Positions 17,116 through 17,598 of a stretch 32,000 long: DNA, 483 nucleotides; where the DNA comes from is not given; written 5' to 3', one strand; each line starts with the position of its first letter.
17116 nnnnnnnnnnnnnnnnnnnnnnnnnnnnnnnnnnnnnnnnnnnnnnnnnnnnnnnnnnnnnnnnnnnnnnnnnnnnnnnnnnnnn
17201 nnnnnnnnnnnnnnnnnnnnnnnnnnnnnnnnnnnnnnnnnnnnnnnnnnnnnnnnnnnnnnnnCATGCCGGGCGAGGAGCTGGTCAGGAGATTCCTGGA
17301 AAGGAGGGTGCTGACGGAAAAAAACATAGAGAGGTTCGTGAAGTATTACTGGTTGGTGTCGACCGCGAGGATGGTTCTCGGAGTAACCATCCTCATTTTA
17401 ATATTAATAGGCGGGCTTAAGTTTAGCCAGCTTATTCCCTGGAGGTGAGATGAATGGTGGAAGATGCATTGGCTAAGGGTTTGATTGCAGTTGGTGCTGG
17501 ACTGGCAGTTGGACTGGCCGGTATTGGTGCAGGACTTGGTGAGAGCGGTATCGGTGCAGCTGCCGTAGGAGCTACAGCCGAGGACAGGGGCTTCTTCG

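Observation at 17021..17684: Base-perfect 244-bp direct repeat duplicates the c-subunit gene atpK inside the A1AO ATP synthase operon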

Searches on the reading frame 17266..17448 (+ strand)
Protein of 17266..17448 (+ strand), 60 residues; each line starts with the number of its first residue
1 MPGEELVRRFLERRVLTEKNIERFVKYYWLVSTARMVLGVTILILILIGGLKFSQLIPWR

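Call 4: search_protein_families(library=pfam, proteins=[window:17266-17448:+], max_evalue=0.01)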
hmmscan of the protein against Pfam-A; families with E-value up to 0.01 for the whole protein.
window:17266-17448:+ (60 aa): 0 families

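Call 16: find_homologous_proteins(query=window:17266-17445:+, max_evalue=0.01)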
Query window:17266-17445:+ (60 aa): 11 proteins with E <= 0.01 among 11 candidates.
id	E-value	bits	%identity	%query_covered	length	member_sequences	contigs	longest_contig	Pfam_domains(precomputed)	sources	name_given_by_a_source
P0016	9.3e-31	122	100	100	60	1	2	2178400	-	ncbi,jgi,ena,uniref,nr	ncbi:hypothetical protein [Archaeoglobus fulgidus]|jgi:ABC-type lipoprotein release transport system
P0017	3.5e-30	120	98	100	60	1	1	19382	-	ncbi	-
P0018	3.7e-30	120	98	100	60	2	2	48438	-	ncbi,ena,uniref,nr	ncbi:MAG: hypothetical protein H0Z19_05775 [Archaeoglobus sp.]|uniref:hypothetical protein n=1 Tax=A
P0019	1.4e-29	118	97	100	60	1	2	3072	-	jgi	jgi:ABC-type lipoprotein release transport system permease subunit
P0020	1.1e-28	115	92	100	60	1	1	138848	-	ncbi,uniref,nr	ncbi:hypothetical protein [Archaeoglobus neptunius]|uniref:hypothetical protein n=1 Tax=Archaeoglobu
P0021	3.2e-27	111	87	100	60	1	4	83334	-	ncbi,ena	-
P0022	5.2e-27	110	87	100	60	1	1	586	-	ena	-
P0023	1.3e-26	109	88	100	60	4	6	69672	-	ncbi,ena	-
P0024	2.8e-21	92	76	98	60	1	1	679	-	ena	-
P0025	9.7e-20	87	70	100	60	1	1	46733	-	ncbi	-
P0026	8.6e-16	75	68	98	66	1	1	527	-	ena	-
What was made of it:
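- Tried and rejected: The word-index search gave 11 proteins (call 16).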

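Call 40: search_protein_representatives(alignment_id=A1)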
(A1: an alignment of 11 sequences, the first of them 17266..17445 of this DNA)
Query: 11 sequences, 60 profile positions. Proteins with E-value up to 0.001 (for the whole library): 3; up to 1e-10: 1; up to 1e-30: 0. The best 3 are listed.
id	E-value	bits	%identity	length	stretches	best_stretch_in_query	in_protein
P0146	4.4e-18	81.1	-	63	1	7-58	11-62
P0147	5.0e-10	55.3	-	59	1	6-55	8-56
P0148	4.9e-05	39.3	-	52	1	10-50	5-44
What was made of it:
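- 17266..17448 (+): orfX = AF_1161 (60 aa): an N-terminal charged helix plus one transmembrane helix. It is a conserved gene, not a spacer. Only 3 cluster representatives were found among 1.84 billion proteins (call 40).
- Closest known: Small accessory or assembly proteins of rotary ATPases. Different: The family is confined to Archaeoglobales (calls 16, 40).
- Tried and rejected: The exhaustive profile search gave 3 representatives (call 40).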

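Call 42: find_encoding_contigs(protein=P0148, flank=2500, max_places=2)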
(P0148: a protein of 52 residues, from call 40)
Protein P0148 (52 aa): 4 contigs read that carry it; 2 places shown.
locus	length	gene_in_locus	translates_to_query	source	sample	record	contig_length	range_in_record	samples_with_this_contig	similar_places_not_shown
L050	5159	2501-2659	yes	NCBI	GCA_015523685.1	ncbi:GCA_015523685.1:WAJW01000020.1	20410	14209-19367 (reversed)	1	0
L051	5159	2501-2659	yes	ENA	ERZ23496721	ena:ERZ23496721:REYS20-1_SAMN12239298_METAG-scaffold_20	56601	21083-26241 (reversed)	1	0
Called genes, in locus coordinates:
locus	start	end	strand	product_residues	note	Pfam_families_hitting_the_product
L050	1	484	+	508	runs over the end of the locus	?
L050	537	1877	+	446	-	PF02874:ATP-synt_ab_N, PF00006:ATP-synt_ab, PF22919:ATP-synt_VA_C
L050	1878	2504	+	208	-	PF01813:ATP-synt_D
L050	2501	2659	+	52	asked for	-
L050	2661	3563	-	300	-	PF00892:EamA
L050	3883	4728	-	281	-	PF01048:PNP_UDP_1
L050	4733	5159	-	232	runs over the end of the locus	PF00156:Pribosyltran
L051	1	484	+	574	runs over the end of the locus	PF02874:ATP-synt_ab_N, PF16886:ATP-synt_ab_Xtn, PF00006:ATP-synt_ab, PF22919:ATP-synt_VA_C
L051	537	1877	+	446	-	PF02874:ATP-synt_ab_N, PF00006:ATP-synt_ab, PF22919:ATP-synt_VA_C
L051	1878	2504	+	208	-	PF01813:ATP-synt_D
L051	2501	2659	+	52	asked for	-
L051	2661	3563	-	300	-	PF00892:EamA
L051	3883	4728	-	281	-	PF01048:PNP_UDP_1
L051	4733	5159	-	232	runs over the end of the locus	PF00156:Pribosyltran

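Call 43: find_encoding_contigs(protein=P0147, flank=2500, max_places=2)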
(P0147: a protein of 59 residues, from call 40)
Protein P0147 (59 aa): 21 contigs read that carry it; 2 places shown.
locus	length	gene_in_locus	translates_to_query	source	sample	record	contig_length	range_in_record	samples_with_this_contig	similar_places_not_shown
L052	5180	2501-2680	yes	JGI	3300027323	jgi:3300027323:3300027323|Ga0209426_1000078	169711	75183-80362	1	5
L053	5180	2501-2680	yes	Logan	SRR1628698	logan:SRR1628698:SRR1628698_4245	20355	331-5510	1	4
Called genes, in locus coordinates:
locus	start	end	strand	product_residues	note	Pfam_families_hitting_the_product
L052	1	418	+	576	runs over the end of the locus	PF02874:ATP-synt_ab_N, PF16886:ATP-synt_ab_Xtn, PF00006:ATP-synt_ab, PF22919:ATP-synt_VA_C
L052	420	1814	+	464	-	PF02874:ATP-synt_ab_N, PF00006:ATP-synt_ab, PF22919:ATP-synt_VA_C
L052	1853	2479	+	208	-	PF01813:ATP-synt_D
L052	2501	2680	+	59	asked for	-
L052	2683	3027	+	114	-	PF12643:MazG-like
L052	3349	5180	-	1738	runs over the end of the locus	-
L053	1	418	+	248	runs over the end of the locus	?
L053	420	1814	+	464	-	PF02874:ATP-synt_ab_N, PF00006:ATP-synt_ab, PF22919:ATP-synt_VA_C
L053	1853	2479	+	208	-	PF01813:ATP-synt_D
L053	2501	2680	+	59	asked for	-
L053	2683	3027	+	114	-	PF12643:MazG-like, PF03819:MazG (faint)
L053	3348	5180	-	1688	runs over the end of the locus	-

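Call 44: find_encoding_contigs(protein=P0147, flank=10000, max_places=1)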
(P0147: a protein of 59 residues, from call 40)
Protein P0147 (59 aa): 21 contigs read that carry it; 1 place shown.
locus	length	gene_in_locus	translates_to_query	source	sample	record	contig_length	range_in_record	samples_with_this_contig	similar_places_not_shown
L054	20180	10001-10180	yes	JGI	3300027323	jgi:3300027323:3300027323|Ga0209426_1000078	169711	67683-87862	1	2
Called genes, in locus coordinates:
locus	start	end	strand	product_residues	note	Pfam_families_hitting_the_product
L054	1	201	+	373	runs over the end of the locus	PF19436:ACS_CODH_B_C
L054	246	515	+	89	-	PF02597:ThiS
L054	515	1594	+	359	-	PF03453:MoeA_N, PF00994:MoCF_biosynth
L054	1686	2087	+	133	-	-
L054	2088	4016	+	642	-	PF01496:V_ATPase_I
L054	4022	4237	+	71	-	PF00137:ATP-synt_C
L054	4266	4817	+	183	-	PF01991:vATP-synt_E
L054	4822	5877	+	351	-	PF01992:vATP-synt_AC39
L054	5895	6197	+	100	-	PF01990:ATP-synt_F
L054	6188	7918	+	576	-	PF02874:ATP-synt_ab_N, PF16886:ATP-synt_ab_Xtn, PF00006:ATP-synt_ab, PF22919:ATP-synt_VA_C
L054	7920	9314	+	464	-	PF02874:ATP-synt_ab_N, PF00006:ATP-synt_ab, PF22919:ATP-synt_VA_C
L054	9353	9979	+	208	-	PF01813:ATP-synt_D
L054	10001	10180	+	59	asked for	-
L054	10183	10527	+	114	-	PF12643:MazG-like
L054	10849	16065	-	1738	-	-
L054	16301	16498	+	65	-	-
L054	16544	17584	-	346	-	PF00535:Glycos_transf_2, PF13632:Glyco_trans_2_3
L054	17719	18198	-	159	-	PF10061:DUF2299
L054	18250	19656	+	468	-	PF01565:FAD_binding_4, PF02913:FAD-oxidase_C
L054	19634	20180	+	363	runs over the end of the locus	PF13183:Fer4_8 (weak), PF02754:CCG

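Call 45: find_encoding_contigs(protein=P0148, flank=10000, max_places=2)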
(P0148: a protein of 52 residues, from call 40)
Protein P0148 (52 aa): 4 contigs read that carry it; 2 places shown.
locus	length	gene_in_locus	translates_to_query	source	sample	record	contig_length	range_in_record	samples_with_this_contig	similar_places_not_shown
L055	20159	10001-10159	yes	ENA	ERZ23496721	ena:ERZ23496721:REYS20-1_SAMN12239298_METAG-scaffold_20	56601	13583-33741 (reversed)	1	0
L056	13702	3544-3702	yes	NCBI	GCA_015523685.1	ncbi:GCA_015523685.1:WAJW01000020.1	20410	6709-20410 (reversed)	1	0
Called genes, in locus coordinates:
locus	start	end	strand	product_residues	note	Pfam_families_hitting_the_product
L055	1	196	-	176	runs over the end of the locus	PF03551:PadR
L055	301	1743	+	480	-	PF02597:ThiS, PF03453:MoeA_N, PF00994:MoCF_biosynth, PF03454:MoeA_C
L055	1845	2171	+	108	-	-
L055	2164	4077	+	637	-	PF01496:V_ATPase_I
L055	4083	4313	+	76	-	PF00137:ATP-synt_C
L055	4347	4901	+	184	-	PF01991:vATP-synt_E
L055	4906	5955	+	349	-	PF01992:vATP-synt_AC39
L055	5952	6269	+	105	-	PF01990:ATP-synt_F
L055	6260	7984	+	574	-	PF02874:ATP-synt_ab_N, PF16886:ATP-synt_ab_Xtn, PF00006:ATP-synt_ab, PF22919:ATP-synt_VA_C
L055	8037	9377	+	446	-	PF02874:ATP-synt_ab_N, PF00006:ATP-synt_ab, PF22919:ATP-synt_VA_C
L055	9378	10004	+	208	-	PF01813:ATP-synt_D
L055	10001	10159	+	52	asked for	-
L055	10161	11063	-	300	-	PF00892:EamA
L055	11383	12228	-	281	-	PF01048:PNP_UDP_1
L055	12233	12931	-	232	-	PF00156:Pribosyltran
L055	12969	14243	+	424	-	PF26686:DUF8575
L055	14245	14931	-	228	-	PF00977:His_biosynth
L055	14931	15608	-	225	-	PF01930:Cas_Cas4 (weak)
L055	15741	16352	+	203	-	PF01209:Ubie_methyltran, PF13489:Methyltransf_23, PF13847:Methyltransf_31, PF08241:Methyltransf_11, PF08242:Methyltransf_12, PF13649:Methyltransf_25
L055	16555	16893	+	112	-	PF12802:MarR_2 (weak), PF01022:HTH_5, PF01978:TrmB (faint)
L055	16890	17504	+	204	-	PF02411:MerT (weak), PF00403:HMA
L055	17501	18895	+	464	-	PF01134:GIDA, PF03486:HI0933_like (faint), PF07992:Pyr_redox_2, PF12831:FAD_oxidored (faint), PF13738:Pyr_redox_3, PF00070:Pyr_redox, PF02852:Pyr_redox_dim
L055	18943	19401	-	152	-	PF03684:UPF0179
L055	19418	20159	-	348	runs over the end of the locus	PF00465:Fe-ADH, PF13685:Fe-ADH_2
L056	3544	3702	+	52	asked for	-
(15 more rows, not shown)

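Call 52: predict_structure(alignment_id=A1)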
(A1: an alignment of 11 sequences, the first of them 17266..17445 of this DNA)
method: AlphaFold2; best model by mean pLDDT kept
length: 60 residues; sequences in the alignment: 11
mean_pLDDT: 76.2   pTM: 0.39
mean pLDDT of the five models: 76.2, 75.6, 74.7, 72.8, 72.7
residues with pLDDT >= 90: 13; 70-90: 20; 50-70: 27; < 50: 0
segments of 3 or more residues with pLDDT < 50: none
pLDDT, mean of each block of 10 residues (from residue 1): 65 62 83 92 89 65
secondary structure, 60 per line:
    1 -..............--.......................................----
elements in order: H2-15 H18-56

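Call 60: search_protein_families(library=ncbifam, proteins=[window:17266-17445:+, L054:10001-10177:+, L055:10001-10156:+], max_evalue=1)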
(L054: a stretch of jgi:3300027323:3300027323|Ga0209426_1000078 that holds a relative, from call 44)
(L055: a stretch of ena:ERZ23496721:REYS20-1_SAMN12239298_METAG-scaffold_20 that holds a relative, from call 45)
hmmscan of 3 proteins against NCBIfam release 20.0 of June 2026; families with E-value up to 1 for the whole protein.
window:17266-17445:+ (60 aa): 1 family
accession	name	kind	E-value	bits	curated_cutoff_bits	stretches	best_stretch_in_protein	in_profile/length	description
TIGR04527.1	mycoplas_twoTM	subfamily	0.025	14.3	125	1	18-51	173-206/248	MG_279/MG_280 family protein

L054:10001-10177:+ (59 aa): 1 family
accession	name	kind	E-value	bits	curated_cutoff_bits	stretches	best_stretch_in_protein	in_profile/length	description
TIGR04527.1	mycoplas_twoTM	subfamily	0.013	15.2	125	1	18-51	172-205/248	MG_279/MG_280 family protein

L055:10001-10156:+ (52 aa): 1 family
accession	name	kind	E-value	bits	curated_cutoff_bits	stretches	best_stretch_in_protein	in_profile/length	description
NF004432.0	PRK05771.3-1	equivalog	0.068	11.5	1044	1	3-39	459-496/643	V-type ATP synthase subunit I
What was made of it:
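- Tried and rejected: The weak NCBIfam hit of one homologue to a subunit I model (E=0.068, call 60) is noise.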

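Call 61: search_solved_structures(query=A1, max_evalue=1)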
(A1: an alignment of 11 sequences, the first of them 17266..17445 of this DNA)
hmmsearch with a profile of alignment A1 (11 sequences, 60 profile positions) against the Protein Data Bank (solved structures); distinct sequences matched with E-value up to 1: 1.
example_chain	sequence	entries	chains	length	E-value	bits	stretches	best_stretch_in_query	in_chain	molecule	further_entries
5e6g_A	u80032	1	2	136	0.79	13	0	2-27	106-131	De novo designed protein CA01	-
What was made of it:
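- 17266..17448 (+): There is no Pfam, NCBIfam or PDB family (calls 4, 60, 61).
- Closest known: Small accessory or assembly proteins of rotary ATPases. Different: There is no sequence similarity to any of them or to any Pfam, NCBIfam or PDB entry (calls 4, 60, 61).
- Tried and rejected: Pfam, NCBIfam and PDB gave nothing (calls 4, 60, 61).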

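Call 67: find_related_loci(query=A3, collection=metagenome_contigs, flank=9000)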
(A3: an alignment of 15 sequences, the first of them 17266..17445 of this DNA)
Query A3 (60 aa) in metagenome_contigs; peptide patterns used: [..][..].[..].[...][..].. (x = any residue, [..] = any of these).
94 stretches matched a pattern; 43 encode a relative of the query (tblastn E <= 1e-3); 43 distinct loci.
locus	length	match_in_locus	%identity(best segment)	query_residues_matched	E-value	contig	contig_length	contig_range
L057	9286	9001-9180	98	1-60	2e-34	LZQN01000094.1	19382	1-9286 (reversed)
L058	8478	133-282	70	9-58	2e-20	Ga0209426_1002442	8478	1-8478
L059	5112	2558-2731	64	1-59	4e-20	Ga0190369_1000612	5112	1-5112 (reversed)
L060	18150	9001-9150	68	9-58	9e-20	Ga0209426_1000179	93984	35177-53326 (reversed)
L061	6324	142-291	68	9-58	2e-19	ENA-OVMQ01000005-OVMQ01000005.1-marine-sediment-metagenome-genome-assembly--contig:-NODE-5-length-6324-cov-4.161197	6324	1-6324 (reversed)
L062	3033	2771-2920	68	9-58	2e-19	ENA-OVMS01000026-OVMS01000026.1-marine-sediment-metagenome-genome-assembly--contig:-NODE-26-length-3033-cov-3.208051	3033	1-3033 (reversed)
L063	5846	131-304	59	1-58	4e-19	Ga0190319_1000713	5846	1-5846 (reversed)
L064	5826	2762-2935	61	1-59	5e-19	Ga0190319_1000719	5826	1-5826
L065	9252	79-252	63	1-59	4e-19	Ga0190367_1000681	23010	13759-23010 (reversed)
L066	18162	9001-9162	59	5-58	7e-19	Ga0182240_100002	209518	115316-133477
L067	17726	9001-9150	62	9-58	6e-18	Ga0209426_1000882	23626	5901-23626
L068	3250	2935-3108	56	1-59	1e-17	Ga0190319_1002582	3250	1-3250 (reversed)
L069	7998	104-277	59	1-59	2e-17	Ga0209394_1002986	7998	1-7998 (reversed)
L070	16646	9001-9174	52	1-58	3e-17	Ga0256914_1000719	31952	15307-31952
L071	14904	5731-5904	58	1-59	4e-17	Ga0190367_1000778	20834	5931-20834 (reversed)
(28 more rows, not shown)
